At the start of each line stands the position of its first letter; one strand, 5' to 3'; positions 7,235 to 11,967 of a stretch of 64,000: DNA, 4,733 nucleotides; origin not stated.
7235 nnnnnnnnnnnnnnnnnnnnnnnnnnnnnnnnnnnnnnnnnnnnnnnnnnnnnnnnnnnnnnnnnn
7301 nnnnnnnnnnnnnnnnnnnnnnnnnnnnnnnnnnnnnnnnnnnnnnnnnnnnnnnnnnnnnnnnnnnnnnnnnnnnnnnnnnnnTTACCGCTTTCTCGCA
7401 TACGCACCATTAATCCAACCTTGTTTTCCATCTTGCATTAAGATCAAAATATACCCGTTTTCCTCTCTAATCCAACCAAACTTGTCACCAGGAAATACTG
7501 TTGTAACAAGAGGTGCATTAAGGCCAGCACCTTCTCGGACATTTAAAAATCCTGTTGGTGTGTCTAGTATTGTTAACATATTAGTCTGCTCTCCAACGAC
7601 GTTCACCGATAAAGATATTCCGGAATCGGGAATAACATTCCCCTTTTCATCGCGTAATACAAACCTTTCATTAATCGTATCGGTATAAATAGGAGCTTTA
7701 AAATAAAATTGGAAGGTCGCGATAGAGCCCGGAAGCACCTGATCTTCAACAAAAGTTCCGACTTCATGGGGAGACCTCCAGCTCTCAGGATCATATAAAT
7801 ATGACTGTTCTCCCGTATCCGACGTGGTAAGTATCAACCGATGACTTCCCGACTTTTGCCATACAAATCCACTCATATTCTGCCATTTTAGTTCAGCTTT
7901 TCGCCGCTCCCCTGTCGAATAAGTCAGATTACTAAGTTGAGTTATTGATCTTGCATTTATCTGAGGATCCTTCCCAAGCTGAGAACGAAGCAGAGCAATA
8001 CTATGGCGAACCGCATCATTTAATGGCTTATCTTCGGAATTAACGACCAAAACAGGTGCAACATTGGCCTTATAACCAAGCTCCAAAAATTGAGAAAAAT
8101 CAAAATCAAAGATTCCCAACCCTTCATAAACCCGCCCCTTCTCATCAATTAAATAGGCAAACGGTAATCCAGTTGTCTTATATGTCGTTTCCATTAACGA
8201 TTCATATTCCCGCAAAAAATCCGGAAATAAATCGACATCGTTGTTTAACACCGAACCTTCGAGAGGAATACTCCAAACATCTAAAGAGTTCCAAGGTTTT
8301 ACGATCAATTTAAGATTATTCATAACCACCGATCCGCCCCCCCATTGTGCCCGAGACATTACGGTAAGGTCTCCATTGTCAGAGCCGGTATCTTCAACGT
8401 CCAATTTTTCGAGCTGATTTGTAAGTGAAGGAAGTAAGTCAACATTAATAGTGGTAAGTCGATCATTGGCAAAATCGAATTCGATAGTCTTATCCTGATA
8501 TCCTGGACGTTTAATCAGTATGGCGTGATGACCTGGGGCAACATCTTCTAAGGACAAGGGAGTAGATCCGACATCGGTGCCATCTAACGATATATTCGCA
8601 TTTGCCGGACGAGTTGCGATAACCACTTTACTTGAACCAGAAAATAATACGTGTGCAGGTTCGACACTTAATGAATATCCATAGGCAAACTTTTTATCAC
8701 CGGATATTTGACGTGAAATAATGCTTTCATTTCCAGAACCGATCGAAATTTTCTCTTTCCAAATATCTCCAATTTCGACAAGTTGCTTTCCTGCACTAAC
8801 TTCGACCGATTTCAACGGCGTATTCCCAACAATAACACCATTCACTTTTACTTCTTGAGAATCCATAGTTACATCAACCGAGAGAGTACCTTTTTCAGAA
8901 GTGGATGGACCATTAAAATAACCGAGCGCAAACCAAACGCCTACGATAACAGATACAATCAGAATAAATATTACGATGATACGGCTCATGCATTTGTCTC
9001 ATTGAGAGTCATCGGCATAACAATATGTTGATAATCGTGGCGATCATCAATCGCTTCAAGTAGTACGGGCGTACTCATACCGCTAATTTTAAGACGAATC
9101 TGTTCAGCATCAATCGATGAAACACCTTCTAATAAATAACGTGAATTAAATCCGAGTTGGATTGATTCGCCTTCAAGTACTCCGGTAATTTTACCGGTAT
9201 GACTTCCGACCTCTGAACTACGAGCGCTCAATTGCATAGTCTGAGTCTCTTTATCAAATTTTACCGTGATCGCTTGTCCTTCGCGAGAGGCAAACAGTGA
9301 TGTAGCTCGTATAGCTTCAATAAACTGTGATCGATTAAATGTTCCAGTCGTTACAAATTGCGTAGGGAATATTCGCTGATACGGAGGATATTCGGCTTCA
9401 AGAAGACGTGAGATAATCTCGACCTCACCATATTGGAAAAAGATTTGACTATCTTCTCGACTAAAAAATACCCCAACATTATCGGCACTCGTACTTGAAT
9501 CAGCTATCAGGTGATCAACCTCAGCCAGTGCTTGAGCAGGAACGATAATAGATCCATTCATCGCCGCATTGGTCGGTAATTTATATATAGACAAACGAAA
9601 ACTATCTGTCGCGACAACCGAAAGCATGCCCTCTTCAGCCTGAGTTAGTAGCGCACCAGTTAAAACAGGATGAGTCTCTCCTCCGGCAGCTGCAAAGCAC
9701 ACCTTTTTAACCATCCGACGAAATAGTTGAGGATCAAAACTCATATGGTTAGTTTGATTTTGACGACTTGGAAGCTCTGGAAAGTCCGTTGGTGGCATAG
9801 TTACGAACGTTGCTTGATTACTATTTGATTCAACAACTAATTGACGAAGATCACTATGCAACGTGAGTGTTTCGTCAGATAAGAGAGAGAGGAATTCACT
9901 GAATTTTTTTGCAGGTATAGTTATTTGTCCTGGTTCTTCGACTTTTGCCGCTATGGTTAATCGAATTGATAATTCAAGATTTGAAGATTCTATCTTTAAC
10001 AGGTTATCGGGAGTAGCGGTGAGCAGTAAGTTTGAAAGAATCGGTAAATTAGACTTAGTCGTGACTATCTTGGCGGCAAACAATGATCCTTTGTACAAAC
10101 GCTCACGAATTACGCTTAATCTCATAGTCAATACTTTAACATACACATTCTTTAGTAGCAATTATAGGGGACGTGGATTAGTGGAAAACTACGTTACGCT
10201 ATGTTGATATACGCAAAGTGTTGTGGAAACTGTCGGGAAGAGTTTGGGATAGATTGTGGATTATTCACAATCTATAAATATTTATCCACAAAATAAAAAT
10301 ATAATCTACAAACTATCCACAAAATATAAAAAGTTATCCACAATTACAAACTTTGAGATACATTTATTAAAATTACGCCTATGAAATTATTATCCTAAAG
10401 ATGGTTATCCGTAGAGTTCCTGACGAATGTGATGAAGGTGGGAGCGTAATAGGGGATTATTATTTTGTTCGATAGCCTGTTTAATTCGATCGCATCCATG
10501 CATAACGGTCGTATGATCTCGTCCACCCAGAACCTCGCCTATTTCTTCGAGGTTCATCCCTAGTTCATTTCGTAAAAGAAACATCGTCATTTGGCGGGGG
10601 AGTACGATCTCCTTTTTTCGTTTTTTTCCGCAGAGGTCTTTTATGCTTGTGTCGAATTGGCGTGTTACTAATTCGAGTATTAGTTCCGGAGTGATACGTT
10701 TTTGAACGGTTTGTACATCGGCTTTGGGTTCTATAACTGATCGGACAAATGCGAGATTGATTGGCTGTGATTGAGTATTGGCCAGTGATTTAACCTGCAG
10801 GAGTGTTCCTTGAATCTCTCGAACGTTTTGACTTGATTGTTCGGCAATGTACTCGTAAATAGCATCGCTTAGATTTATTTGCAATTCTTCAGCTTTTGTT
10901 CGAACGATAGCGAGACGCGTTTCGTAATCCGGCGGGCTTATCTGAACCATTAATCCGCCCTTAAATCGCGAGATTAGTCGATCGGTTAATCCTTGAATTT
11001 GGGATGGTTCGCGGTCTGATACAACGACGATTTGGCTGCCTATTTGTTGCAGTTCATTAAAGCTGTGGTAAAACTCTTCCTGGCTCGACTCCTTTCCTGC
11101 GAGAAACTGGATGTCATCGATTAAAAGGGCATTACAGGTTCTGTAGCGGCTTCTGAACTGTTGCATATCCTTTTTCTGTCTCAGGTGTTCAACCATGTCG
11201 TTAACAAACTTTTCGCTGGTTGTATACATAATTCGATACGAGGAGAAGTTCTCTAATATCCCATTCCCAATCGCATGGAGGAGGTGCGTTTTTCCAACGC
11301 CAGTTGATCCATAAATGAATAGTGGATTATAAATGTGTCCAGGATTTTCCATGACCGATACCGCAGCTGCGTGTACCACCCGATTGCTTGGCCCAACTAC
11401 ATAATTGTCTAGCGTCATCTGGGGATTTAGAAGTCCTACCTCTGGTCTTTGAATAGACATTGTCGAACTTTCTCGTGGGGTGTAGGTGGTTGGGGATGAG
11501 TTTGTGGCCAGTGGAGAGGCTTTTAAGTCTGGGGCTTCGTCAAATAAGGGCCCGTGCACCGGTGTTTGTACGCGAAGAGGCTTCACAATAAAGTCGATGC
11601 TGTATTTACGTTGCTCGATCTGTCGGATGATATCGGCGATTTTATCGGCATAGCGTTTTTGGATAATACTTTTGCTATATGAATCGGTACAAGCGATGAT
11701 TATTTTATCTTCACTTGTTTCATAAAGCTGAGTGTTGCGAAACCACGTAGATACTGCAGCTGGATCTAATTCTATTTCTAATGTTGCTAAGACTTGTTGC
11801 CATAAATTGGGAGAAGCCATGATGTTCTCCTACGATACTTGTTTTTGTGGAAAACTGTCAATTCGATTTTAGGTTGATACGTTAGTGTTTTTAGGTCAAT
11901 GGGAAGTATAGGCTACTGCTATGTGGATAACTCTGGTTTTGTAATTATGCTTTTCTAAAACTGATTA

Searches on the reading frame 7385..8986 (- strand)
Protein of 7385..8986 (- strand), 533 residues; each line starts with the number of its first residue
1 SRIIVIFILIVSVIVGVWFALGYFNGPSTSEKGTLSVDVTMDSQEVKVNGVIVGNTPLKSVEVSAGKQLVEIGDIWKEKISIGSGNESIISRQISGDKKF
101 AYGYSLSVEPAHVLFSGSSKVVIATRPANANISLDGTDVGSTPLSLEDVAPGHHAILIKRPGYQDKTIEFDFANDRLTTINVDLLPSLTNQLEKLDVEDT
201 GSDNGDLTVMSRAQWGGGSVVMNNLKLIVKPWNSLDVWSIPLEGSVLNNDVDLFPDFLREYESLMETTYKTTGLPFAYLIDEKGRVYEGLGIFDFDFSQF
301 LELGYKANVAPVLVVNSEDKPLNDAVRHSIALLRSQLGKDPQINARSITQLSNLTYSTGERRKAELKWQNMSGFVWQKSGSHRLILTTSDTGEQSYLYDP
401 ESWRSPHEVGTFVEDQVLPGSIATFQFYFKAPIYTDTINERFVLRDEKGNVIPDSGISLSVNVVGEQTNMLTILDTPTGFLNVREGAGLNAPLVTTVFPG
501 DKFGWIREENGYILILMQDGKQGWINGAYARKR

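Call 14: search_protein_families(library=pfam, proteins=[window:7385-8986:-], max_evalue=0.001)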
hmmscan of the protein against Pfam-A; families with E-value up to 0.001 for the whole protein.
window:7385-8986:- (533 aa): 2 families
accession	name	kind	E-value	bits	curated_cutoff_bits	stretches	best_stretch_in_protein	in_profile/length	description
PF08308.17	PEGA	-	2.4e-18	66.2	20.8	1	119-184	2-67/71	PEGA domain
PF08239.17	SH3_3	-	1.1e-07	32.3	27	1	480-529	2-52/54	Bacterial SH3 domain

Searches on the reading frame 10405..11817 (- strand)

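Call 14: search_protein_families(library=pfam, proteins=[window:10405-11817:-], max_evalue=0.001)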
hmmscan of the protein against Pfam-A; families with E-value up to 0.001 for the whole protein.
window:10405-11817:- (470 aa): 8 families
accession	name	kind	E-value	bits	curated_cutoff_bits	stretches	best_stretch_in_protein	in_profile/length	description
PF00308.24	Bac_DnaA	-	2.1e-62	210.5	23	1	130-291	1-161/162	Bacterial DnaA ATPAse domain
PF08299.17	Bac_DnaA_C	-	5e-25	87.7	31.5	1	377-445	1-69/69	Bacterial dnaA protein helix-turn-helix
PF11638.13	DnaA_N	-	9.3e-09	35.3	24.6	1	4-65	2-64/65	DnaA N-terminal domain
PF01637.24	ATPase_2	-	3.1e-06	27.6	33.2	1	163-307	20-155/225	ATPase domain predominantly from Archaea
PF01695.23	IstB_IS21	-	4.1e-06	26.9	24.1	1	166-263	95-189/238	IstB-like ATP binding protein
PF00004.35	AAA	-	1e-05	26.4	21.2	1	167-266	2-106/131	ATPase family associated with various cellular activities (AAA)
PF13401.12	AAA_22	-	0.00037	21.3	27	0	166-260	8-115/130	AAA domain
PF13173.12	AAA_14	-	0.00053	20.4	27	0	165-261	4-98/129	AAA domain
